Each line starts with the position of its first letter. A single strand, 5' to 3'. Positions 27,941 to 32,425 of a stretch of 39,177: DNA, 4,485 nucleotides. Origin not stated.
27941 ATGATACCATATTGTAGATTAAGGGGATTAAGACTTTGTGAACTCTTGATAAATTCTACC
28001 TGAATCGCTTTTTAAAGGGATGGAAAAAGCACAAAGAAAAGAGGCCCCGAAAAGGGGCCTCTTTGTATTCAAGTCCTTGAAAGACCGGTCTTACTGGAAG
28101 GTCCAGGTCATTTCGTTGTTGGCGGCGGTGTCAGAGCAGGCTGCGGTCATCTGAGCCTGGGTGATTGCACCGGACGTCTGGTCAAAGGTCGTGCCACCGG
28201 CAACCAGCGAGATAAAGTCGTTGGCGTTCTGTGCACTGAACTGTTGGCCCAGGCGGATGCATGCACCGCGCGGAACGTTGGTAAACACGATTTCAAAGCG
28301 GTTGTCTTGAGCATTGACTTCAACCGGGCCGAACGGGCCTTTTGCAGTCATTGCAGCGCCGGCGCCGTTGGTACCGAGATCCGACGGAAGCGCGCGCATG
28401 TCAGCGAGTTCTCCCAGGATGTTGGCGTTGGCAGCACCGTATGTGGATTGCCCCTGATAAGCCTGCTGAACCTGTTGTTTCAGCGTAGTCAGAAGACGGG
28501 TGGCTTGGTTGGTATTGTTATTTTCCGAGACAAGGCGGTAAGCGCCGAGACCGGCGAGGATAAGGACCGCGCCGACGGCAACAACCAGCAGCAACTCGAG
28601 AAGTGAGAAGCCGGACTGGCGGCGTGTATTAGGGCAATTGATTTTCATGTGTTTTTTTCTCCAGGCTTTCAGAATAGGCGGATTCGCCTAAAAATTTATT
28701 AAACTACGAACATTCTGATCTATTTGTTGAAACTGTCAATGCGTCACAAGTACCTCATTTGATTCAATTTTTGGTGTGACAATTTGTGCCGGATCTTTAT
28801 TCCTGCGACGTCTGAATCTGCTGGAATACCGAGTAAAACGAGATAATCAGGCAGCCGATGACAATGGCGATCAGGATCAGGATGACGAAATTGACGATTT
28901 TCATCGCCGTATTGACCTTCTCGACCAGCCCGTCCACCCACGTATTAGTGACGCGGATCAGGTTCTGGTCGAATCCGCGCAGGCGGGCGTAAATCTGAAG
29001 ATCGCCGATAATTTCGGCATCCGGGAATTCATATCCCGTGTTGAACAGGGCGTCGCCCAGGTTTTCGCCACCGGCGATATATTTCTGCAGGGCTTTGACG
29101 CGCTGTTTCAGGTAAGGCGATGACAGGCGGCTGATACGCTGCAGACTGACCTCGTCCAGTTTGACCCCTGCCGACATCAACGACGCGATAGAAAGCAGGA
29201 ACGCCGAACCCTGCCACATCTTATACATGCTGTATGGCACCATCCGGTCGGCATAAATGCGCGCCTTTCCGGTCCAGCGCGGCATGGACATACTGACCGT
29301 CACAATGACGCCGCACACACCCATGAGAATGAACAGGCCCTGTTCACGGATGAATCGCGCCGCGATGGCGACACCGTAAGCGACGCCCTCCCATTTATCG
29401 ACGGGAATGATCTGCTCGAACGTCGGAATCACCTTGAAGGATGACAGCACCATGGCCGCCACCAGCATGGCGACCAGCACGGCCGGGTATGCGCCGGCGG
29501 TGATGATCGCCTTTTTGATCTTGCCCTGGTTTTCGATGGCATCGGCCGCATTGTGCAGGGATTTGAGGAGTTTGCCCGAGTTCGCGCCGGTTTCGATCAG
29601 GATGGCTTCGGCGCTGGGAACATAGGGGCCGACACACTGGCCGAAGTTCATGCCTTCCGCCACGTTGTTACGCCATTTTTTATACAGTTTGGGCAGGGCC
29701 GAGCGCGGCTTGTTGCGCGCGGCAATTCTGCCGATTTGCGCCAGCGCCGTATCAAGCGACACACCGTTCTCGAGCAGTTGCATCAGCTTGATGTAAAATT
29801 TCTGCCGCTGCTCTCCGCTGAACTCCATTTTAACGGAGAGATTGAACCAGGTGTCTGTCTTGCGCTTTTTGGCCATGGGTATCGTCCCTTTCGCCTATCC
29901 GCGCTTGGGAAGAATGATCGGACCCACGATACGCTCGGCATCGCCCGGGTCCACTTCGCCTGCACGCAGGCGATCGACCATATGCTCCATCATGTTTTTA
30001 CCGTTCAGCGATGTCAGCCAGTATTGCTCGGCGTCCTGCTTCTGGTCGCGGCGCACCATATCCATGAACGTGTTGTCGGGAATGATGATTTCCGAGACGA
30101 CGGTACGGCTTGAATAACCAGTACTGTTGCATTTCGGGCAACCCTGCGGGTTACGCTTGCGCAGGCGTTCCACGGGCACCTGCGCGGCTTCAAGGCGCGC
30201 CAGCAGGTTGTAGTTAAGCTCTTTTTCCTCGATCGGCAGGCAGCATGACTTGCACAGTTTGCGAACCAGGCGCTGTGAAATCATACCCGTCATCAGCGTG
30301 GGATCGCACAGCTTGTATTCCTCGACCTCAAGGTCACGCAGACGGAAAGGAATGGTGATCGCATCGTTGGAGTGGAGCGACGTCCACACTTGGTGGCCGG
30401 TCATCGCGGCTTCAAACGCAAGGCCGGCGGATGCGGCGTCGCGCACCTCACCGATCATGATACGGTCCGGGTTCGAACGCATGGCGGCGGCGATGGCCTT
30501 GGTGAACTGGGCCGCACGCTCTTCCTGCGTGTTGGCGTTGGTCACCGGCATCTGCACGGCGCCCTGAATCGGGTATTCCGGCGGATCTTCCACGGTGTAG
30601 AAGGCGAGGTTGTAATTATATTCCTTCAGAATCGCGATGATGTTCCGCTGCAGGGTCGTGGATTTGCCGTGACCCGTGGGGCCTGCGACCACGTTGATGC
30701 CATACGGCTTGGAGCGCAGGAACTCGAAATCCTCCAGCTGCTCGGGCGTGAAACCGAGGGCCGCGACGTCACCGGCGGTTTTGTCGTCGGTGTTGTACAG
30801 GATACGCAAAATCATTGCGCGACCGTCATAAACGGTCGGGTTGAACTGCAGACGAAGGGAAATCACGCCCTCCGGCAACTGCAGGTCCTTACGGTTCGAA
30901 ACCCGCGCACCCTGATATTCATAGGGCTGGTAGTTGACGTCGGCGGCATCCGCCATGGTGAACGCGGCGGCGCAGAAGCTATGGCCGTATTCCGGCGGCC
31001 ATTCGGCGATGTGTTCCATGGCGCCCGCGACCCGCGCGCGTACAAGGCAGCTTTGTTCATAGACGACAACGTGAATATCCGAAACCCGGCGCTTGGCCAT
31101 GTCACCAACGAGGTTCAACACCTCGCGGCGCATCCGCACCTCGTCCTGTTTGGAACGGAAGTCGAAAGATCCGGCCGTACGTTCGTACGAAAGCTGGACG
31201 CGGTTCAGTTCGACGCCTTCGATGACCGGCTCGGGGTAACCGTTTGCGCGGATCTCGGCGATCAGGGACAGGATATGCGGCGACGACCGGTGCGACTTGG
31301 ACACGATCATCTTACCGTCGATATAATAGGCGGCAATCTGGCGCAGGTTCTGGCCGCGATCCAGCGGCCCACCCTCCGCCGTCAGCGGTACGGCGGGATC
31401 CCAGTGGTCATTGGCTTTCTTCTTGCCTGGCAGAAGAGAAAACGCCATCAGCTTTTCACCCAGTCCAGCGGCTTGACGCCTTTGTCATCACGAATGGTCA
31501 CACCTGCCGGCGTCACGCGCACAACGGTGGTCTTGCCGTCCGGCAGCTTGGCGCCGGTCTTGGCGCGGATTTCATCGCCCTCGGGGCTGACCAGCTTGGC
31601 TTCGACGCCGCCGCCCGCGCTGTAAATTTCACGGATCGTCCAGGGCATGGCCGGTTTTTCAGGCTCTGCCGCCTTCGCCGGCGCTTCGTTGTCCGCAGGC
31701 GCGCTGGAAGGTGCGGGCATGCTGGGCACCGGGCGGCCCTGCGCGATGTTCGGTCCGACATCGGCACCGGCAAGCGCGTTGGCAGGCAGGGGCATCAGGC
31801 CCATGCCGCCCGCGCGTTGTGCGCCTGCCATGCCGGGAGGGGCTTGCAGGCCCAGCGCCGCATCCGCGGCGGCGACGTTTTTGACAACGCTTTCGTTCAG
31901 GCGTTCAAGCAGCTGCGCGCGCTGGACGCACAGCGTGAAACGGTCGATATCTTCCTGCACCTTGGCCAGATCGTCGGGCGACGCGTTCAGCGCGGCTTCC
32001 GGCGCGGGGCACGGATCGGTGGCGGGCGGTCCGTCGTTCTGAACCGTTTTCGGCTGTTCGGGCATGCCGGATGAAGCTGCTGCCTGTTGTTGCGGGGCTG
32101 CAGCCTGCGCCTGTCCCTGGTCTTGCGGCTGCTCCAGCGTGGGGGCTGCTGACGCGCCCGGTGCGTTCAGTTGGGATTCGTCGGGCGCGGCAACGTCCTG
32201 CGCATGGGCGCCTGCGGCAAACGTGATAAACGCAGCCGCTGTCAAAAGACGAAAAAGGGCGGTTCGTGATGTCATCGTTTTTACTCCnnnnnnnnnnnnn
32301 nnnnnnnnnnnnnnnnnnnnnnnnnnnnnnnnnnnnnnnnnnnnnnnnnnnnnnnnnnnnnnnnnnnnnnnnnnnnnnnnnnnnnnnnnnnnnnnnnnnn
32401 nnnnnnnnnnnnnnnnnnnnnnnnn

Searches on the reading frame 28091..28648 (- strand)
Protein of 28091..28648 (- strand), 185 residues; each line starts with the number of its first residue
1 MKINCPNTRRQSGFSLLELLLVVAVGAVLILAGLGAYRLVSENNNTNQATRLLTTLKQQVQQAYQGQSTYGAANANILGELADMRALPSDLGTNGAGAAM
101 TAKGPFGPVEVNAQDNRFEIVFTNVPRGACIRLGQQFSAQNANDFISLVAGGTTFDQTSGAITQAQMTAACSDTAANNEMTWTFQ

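Call 6: search_protein_families(library=pfam, proteins=[window:28091-28648:-], max_evalue=0.01)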
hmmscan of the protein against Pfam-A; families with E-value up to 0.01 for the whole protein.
window:28091-28648:- (185 aa): 3 families
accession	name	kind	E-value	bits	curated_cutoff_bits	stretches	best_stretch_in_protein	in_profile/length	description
PF08805.16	PilS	-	4.8e-12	46.5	22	1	45-183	3-136/138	PilS N terminal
PF05307.16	Bundlin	-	1.7e-09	38.5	22.3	1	41-184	4-150/151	Bundlin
PF07963.17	N_methyl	-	8.2e-07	28.8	21.2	1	9-33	2-26/27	Prokaryotic N-terminal methylation motif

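Call 10: search_protein_families(library=ncbifam, proteins=[window:28091-28648:-], max_evalue=0.01)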
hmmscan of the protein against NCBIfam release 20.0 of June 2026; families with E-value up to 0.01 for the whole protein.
window:28091-28648:- (185 aa): 7 families
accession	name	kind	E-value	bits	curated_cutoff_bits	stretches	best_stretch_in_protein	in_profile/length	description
TIGR01708.2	typeII_sec_gspH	equivalog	1.9e-06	28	80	1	11-72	1-63/169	type II secretion system minor pseudopilin GspH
TIGR02532.1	IV_pilin_GFxxxE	domain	2.2e-05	24.1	16.3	1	11-34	1-24/24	prepilin-type N-terminal cleavage/methylation domain-containing protein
NF007848.0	PRK10557.1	equivalog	0.00018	20.9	120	1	8-61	7-61/192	prepilin peptidase-dependent protein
NF007800.0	PRK10506.1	equivalog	0.00036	20.4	158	1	8-65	5-63/163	prepilin peptidase-dependent protein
TIGR01711.1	gspJ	equivalog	0.0015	18.4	64.85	1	13-63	2-49/192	type II secretion system minor pseudopilin GspJ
NF041013.1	T4P_ComGE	equivalog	0.0022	18.1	49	1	11-67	3-60/83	competence type IV pilus minor pilin ComGE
NF007862.0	PRK10574.1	equivalog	0.0074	16.4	138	0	10-38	3-31/145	prepilin peptidase-dependent pilin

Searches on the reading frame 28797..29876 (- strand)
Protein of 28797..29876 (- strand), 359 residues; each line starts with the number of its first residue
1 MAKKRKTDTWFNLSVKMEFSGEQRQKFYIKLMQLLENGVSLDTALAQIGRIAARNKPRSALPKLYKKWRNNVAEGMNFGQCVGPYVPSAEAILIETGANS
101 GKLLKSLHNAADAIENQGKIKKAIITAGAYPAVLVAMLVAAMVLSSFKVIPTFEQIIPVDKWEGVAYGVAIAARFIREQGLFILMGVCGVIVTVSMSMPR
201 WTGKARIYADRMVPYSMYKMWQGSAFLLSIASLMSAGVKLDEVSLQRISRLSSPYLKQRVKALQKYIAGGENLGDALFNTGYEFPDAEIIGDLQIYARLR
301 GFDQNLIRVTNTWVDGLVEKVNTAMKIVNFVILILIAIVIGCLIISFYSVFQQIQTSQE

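Call 5: search_protein_families(library=ncbifam, proteins=[window:28797-29876:-], max_evalue=0.01)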
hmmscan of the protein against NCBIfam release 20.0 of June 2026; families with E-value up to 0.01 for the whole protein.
window:28797-29876:- (359 aa): 6 families
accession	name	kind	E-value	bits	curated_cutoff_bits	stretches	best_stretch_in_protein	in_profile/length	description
NF041012.2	T4P_ComGB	equivalog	2.2e-22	79.9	240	1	23-342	2-318/332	competence type IV pilus assembly protein ComGB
NF007861.0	PRK10573.1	equivalog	2.6e-18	66.3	401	1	18-348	55-388/401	protein transport protein HofC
TIGR02120.1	GspF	equivalog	4.5e-18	65.7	424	1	16-346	57-389/401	type II secretion system inner membrane protein GspF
NF047826.1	T3SSXpsF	equivalog_domain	3.6e-11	42.5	650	1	4-347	48-393/405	type II secretion system protein XpsF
NF052607.1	T4PiliAsmPilCThrm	equivalog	2.6e-09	36.6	700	1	30-354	74-401/406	type IV pilus assembly protein PilC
NF052606.1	T4PiliAsmPilCMyx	equivalog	4.3e-07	29.1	700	1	44-349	98-409/419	type IV pilus assembly protein PilC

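Call 6: search_protein_families(library=pfam, proteins=[window:28797-29876:-], max_evalue=0.01)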
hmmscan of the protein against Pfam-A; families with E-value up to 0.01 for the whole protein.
window:28797-29876:- (359 aa): 1 family
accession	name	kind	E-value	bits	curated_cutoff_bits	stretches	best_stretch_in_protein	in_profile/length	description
PF00482.28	T2SSF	-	7.8e-18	65.1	25.2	2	31-150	5-124/125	Type II secretion system (T2SS), protein F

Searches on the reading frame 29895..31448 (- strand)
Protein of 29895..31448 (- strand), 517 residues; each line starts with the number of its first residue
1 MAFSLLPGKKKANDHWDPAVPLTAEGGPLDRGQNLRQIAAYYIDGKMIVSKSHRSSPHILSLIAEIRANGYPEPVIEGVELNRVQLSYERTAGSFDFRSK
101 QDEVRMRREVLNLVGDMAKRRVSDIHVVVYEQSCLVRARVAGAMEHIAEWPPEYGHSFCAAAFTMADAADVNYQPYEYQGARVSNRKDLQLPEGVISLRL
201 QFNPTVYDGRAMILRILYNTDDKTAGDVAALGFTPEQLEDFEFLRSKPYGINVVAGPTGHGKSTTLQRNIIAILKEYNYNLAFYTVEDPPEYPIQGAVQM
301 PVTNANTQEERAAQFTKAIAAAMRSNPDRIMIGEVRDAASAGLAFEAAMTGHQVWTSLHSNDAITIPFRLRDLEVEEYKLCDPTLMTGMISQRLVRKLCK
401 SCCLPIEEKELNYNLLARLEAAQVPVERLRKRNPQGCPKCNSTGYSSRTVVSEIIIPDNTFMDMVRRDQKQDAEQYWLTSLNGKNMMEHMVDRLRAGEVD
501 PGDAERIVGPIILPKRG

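Call 5: search_protein_families(library=ncbifam, proteins=[window:29895-31448:-], max_evalue=0.01)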
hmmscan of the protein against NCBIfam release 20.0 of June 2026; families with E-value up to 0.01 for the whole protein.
window:29895-31448:- (517 aa): 17 families
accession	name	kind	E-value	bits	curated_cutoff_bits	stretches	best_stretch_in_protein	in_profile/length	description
TIGR02533.1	type_II_gspE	equivalog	1.7e-64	218.3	630.25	1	74-498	75-476/486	type II secretion system ATPase GspE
TIGR02538.1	type_IV_pilB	equivalog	5e-58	197.1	675.65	1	93-470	168-524/564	type IV-A pilus assembly ATPase PilB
NF053534.1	T4PilAsmATPsTfpB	equivalog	9.9e-52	176.1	850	1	119-472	214-546/584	type IV pilus assembly ATPase TfpB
NF007755.0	PRK10436.1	equivalog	6.5e-50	170.1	617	1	106-509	85-460/465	type II secretion system protein GspE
NF041000.1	ATPase_ComGA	equivalog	2.8e-37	128.2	300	1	113-396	3-266/267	competence type IV pilus ATPase ComGA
TIGR01420.1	pilT_fam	subfamily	2.5e-28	99.3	319.1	1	112-397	4-270/343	PilT/PilU family type 4a pilus ATPase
NF058587.1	archaellum_moto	equivalog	7.4e-15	54.7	550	1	254-366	280-389/527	archaellum flagellar ATPase motor FlaI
TIGR02524.1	dot_icm_DotB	equivalog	3.8e-14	52.7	463.3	1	250-363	135-249/358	Dot/Icm type IV secretion system ATPase DotB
TIGR02525.1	plasmid_TraJ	equivalog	1.4e-13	50.6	368.3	1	243-361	145-260/372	plasmid transfer ATPase TraJ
TIGR03819.1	heli_sec_ATPase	hypoth_equivalog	1.6e-12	47.3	373.15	1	188-373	119-300/340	TadA family conjugal transfer-associated ATPase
TIGR02782.1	TrbB_P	equivalog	2.3e-11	43.5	304.55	1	253-376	140-258/303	P-type conjugative transfer ATPase TrbB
NF010407.0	PRK13833.1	subfamily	1.9e-10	40.7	499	1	253-376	148-265/323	conjugal transfer protein TrbB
TIGR02788.1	VirB11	equivalog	2e-09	37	249.95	1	253-365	148-257/308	P-type DNA transfer ATPase VirB11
NF010469.0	PRK13894.1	subfamily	4.7e-08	32.7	508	1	253-373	153-267/320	conjugal transfer ATPase TrbB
NF053672.1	bindosome_BasE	exception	3.5e-07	29.3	1000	1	253-374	274-392/512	bindosome assembly system ATPase subunit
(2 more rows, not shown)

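Call 6: search_protein_families(library=pfam, proteins=[window:29895-31448:-], max_evalue=0.01)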
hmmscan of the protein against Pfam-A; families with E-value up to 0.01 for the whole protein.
window:29895-31448:- (517 aa): 2 families
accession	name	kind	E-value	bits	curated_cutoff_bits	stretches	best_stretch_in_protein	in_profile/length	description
PF00437.27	T2SSE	-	3e-67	227.3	24.9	1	103-496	5-360/370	Type II/IV secretion system protein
PF25199.1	nSTAND_NTPase5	-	0.0026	18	34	1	236-285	27-77/145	Novel STAND NTPase 5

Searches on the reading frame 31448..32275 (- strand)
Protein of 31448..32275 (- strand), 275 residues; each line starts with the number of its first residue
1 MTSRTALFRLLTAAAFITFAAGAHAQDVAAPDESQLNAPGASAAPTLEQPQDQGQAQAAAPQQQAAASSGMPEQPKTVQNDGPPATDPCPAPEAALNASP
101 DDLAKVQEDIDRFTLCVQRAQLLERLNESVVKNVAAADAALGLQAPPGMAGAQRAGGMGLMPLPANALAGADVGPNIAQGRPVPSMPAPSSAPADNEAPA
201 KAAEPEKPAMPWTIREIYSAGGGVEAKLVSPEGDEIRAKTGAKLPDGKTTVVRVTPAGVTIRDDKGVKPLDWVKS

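Call 5: search_protein_families(library=ncbifam, proteins=[window:31448-32275:-], max_evalue=0.01)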
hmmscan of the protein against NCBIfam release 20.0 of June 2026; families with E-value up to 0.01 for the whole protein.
window:31448-32275:- (275 aa): 1 family
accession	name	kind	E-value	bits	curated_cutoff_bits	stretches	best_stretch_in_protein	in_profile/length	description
TIGR03021.1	pilP_fam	equivalog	3.1e-07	31.4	34.65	1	184-261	42-118/119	type IV pilus biogenesis protein PilP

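Call 6: search_protein_families(library=pfam, proteins=[window:31448-32275:-], max_evalue=0.01)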
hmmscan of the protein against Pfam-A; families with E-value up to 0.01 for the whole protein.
window:31448-32275:- (275 aa): 0 families
